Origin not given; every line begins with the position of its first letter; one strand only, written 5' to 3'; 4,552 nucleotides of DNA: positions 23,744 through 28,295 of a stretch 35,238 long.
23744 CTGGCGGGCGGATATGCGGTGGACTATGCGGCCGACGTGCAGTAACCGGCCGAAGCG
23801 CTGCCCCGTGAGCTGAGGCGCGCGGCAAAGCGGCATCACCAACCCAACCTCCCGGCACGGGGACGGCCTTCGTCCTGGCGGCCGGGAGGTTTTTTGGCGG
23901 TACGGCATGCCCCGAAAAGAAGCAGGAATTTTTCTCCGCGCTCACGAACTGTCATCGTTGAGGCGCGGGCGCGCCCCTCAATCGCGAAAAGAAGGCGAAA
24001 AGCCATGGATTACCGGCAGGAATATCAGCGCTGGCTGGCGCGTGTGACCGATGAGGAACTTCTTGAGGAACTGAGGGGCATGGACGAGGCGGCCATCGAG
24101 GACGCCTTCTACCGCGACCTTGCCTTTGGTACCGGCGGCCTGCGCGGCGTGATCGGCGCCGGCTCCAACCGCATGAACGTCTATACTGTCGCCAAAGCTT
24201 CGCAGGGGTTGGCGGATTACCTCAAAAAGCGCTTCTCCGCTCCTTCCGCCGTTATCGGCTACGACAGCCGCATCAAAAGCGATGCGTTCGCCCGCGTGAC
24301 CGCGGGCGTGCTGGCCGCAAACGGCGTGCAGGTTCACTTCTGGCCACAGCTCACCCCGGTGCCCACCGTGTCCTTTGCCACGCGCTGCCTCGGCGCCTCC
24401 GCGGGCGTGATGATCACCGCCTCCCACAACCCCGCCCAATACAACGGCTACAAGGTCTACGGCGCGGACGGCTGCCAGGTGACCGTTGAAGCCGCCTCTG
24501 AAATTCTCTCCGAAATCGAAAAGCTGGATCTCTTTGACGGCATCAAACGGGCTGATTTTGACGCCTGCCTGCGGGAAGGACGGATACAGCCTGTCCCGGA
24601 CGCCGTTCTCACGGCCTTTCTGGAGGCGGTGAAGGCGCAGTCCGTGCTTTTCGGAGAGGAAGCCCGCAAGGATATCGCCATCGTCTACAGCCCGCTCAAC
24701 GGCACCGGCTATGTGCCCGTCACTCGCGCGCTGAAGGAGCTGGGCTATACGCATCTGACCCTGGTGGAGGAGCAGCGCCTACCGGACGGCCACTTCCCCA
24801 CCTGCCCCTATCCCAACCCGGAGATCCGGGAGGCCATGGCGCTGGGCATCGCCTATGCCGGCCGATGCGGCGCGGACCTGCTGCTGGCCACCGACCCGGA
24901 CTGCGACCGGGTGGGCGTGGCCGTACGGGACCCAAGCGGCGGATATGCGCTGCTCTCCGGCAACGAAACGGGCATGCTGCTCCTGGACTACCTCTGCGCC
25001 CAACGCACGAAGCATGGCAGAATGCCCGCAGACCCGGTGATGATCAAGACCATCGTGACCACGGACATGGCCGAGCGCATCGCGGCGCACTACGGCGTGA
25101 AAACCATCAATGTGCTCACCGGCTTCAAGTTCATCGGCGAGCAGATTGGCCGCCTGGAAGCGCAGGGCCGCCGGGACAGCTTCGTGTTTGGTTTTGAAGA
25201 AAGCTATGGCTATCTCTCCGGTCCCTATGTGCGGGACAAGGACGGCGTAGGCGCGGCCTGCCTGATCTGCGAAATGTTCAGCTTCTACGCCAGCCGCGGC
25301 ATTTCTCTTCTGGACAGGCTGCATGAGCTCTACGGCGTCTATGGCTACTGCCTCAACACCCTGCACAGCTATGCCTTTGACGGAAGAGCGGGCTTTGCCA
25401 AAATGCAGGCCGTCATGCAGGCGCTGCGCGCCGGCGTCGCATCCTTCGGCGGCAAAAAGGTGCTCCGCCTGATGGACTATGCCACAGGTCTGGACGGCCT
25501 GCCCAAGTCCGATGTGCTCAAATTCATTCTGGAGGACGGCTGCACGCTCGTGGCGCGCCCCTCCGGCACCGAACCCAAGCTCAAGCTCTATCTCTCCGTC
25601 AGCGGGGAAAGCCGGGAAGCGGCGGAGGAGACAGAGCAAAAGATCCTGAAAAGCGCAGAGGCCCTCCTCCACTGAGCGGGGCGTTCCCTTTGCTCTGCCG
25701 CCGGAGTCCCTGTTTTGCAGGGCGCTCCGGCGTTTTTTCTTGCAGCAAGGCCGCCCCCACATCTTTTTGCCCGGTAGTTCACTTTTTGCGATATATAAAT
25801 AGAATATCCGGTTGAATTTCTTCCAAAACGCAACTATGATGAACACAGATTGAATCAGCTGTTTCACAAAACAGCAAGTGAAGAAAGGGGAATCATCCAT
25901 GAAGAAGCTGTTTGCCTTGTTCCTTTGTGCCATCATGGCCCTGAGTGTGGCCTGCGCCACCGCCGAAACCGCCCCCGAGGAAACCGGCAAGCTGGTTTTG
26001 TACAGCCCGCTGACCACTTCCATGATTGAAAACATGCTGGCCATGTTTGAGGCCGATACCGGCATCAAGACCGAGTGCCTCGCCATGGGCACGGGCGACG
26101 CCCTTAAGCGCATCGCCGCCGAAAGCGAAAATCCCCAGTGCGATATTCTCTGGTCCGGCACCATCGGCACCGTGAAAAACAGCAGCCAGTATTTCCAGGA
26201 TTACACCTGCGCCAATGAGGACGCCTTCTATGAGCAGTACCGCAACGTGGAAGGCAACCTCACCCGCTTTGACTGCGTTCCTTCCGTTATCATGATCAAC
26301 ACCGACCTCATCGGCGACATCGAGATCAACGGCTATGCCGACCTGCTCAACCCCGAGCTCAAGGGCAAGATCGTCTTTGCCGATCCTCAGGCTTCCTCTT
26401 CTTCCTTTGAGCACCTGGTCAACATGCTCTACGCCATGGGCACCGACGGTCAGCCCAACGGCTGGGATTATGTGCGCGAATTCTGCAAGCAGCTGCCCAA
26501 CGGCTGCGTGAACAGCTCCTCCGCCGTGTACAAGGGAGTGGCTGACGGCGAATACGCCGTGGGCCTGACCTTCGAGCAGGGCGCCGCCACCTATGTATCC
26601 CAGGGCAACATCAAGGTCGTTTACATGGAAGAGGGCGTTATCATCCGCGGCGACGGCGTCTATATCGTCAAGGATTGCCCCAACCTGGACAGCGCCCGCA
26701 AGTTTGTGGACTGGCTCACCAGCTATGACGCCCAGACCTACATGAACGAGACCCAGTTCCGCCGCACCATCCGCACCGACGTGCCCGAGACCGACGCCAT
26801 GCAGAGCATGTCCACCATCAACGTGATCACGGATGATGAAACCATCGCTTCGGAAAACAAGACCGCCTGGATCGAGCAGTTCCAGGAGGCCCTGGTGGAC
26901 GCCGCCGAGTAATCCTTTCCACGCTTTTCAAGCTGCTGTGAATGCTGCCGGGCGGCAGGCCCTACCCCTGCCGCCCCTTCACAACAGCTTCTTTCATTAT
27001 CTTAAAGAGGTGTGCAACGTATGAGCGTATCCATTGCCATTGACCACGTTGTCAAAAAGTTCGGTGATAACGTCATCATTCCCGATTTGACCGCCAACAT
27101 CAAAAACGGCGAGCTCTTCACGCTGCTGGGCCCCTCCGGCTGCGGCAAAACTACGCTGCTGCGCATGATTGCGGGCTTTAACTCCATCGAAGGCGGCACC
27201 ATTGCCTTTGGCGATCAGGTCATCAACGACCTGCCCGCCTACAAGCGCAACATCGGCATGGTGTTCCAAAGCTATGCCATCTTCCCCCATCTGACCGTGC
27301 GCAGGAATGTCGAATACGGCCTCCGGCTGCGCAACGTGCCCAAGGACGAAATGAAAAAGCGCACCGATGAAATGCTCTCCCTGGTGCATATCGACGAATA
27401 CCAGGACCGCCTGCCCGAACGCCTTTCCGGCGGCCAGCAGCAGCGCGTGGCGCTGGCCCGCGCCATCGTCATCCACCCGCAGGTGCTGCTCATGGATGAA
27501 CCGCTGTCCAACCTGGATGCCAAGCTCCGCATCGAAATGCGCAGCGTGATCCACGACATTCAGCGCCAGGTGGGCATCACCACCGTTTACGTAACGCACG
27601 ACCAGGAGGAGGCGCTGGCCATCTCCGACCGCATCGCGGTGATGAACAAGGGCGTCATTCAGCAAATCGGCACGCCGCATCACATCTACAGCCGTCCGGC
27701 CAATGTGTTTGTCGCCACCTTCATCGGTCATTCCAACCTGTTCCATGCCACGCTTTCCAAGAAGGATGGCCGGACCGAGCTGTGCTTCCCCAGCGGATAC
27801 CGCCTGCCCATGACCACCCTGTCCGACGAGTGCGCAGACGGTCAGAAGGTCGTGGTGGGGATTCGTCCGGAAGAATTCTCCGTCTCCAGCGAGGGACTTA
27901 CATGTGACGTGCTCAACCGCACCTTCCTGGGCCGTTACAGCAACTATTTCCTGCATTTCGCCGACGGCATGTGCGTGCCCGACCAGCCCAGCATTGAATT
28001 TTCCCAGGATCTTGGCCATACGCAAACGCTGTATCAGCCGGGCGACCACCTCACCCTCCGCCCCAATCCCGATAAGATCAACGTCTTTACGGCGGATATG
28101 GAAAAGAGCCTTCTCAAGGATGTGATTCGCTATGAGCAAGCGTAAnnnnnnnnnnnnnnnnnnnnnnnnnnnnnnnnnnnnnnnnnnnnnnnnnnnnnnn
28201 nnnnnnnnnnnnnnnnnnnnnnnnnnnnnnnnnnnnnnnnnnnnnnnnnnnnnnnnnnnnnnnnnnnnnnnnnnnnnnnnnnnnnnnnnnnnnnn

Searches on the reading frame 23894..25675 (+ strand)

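Call 50: search_protein_families(library=pfam, proteins=[window:23894-25675:+], max_evalue=0.00001)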
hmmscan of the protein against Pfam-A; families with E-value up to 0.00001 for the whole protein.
window:23894-25675:+ (593 aa): 4 families
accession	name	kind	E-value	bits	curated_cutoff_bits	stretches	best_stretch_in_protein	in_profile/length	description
PF02878.22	PGM_PMM_I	-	3.8e-41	140.4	22.5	1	77-212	3-135/138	Phosphoglucomutase/phosphomannomutase, alpha/beta/alpha domain I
PF02879.22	PGM_PMM_II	-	1.4e-21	77.3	29.3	1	242-347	3-101/103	Phosphoglucomutase/phosphomannomutase, alpha/beta/alpha domain II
PF02880.22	PGM_PMM_III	-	2.3e-18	66.8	20.7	1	356-480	2-112/115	Phosphoglucomutase/phosphomannomutase, alpha/beta/alpha domain III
PF00408.26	PGM_PMM_IV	-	7e-07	29.7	23.1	1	523-584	21-65/68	Phosphoglucomutase/phosphomannomutase, C-terminal domain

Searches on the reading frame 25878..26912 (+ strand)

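Call 51: search_protein_families(library=pfam, proteins=[window:25878-26912:+], max_evalue=0.00001)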
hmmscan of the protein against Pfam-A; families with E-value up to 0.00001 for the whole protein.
window:25878-26912:+ (344 aa): 4 families
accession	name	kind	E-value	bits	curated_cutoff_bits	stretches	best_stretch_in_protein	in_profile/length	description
PF13416.11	SBP_bac_8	-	1e-21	78.4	27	1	53-310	2-273/279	Bacterial extracellular solute-binding protein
PF13343.11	SBP_bac_6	-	1.1e-21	77.9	24.6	1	103-320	27-240/245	Bacterial extracellular solute-binding protein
PF13531.11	SBP_bac_11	-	2.5e-15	57.3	25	1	42-290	5-222/227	Bacterial extracellular solute-binding protein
PF01547.30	SBP_bac_1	-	3.7e-07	30.9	26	1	55-286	15-306/307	Bacterial extracellular solute-binding protein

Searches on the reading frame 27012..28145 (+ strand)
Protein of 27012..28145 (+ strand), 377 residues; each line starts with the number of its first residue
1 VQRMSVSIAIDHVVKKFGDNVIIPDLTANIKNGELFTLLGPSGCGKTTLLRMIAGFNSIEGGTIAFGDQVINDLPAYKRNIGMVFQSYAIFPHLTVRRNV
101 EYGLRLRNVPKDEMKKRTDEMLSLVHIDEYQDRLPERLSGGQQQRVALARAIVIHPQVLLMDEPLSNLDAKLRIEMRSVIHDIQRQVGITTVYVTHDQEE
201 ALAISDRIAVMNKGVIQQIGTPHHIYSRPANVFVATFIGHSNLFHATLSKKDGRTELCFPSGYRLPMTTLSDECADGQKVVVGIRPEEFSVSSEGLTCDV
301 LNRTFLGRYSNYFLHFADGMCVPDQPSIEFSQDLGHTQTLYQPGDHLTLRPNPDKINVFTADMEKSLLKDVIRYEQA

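Call 51: search_protein_families(library=pfam, proteins=[window:27012-28145:+], max_evalue=0.00001)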
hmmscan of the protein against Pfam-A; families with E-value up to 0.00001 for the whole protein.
window:27012-28145:+ (377 aa): 3 families
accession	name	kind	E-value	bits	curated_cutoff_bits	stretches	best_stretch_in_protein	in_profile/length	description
PF00005.33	ABC_tran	-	5e-35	121.5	25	1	25-165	3-136/137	ABC transporter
PF08402.16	TOBE_2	-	6e-07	29.9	21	1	282-359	1-76/76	TOBE domain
PF17912.7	OB_MalK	-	9.6e-06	26.8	27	0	242-289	6-53/53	MalK OB fold domain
